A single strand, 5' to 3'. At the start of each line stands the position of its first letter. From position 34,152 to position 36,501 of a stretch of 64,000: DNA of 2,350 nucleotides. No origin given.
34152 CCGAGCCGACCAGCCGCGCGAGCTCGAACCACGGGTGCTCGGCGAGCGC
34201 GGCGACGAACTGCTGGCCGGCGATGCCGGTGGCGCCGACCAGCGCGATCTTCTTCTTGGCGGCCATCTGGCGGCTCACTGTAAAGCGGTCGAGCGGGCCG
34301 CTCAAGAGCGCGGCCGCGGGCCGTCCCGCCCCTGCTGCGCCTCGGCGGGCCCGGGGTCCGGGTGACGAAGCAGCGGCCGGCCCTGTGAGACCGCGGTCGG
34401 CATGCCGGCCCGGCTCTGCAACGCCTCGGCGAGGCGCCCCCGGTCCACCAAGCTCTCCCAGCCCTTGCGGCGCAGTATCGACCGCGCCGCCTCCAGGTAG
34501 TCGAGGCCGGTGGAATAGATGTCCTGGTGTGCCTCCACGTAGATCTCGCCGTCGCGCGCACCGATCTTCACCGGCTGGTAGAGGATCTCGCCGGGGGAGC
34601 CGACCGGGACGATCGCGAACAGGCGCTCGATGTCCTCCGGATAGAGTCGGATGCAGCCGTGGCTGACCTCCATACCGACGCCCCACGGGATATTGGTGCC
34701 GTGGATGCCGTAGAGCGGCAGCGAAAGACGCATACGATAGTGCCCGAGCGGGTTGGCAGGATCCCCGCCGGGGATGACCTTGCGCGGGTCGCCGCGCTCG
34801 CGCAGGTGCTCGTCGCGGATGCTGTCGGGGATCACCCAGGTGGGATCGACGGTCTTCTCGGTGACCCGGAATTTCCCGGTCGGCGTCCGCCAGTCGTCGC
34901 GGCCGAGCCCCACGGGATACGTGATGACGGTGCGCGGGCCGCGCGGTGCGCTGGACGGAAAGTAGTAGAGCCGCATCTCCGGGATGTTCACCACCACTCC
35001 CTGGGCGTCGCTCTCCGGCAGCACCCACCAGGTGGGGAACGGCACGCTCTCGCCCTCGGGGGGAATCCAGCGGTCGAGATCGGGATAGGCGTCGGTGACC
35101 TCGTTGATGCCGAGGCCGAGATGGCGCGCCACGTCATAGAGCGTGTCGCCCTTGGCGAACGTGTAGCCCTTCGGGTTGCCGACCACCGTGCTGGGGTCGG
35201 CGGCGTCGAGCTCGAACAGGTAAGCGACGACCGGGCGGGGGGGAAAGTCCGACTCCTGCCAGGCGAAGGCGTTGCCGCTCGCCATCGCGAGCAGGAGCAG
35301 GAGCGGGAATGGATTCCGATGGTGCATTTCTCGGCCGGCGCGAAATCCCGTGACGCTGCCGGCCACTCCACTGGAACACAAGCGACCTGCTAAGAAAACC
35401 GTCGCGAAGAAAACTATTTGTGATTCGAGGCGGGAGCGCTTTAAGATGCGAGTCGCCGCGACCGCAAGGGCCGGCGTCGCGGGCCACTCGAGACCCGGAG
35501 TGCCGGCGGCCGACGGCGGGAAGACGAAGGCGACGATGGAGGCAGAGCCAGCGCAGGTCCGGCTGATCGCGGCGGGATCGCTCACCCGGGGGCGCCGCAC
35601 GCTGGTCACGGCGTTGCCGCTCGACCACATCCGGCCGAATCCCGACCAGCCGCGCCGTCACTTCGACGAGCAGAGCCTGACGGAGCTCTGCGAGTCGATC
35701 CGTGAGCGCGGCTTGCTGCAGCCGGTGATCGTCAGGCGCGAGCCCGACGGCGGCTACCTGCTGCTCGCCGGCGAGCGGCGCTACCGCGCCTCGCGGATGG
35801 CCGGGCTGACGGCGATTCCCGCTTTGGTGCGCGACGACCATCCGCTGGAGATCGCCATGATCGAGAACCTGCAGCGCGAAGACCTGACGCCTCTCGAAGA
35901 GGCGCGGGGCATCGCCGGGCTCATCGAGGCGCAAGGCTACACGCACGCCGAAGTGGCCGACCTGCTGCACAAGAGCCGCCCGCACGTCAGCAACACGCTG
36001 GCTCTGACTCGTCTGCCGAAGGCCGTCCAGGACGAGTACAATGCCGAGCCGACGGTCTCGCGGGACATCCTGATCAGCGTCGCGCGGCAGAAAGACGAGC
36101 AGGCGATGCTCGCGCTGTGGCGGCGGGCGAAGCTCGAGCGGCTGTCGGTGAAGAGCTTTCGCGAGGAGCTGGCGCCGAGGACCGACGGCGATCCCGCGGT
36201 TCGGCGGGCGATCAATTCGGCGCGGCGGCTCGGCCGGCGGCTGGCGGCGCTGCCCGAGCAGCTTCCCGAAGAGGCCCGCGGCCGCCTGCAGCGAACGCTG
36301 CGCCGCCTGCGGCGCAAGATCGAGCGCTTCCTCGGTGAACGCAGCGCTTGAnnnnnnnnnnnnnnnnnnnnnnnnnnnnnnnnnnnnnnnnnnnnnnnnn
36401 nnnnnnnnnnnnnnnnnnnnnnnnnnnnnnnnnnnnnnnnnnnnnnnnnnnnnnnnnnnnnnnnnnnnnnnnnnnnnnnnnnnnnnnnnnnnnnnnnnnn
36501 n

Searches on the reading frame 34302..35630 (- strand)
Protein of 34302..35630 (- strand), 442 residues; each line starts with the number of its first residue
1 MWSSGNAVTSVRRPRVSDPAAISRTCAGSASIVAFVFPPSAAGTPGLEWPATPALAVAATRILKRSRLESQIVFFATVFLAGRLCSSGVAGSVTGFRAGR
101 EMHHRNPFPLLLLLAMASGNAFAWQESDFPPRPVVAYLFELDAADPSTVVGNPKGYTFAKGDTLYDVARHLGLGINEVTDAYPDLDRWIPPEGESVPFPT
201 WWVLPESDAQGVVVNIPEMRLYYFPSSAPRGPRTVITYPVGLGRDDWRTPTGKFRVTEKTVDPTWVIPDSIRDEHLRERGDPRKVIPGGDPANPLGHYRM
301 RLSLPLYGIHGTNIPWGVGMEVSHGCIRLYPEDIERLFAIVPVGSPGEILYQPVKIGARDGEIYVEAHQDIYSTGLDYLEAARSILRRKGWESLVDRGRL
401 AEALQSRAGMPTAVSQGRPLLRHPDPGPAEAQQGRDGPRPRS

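Call 59: search_protein_families(library=pfam, proteins=[window:34302-35630:-], max_evalue=0.001)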
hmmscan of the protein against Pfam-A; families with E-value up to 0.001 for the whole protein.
window:34302-35630:- (442 aa): 1 family
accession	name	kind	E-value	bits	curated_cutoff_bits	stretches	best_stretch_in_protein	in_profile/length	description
PF03734.19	YkuD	-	6.2e-23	82.4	23.4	1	211-349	3-146/146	L,D-transpeptidase catalytic domain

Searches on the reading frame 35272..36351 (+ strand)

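Call 59: search_protein_families(library=pfam, proteins=[window:35272-36351:+], max_evalue=0.001)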
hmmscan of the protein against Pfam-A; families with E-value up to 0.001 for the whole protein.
window:35272-36351:+ (359 aa): 3 families
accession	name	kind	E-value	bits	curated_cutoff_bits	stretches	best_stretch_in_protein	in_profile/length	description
PF02195.25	ParB_N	-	2e-29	101.9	26.3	1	112-201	3-95/95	ParB N-terminal domain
PF17762.8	HTH_ParB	-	4.7e-14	52.8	22.6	1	203-297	1-94/102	ParB HTH domain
PF10279.14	Latarcin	-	0.00072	20.2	25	0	196-217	26-48/64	Latarcin precursor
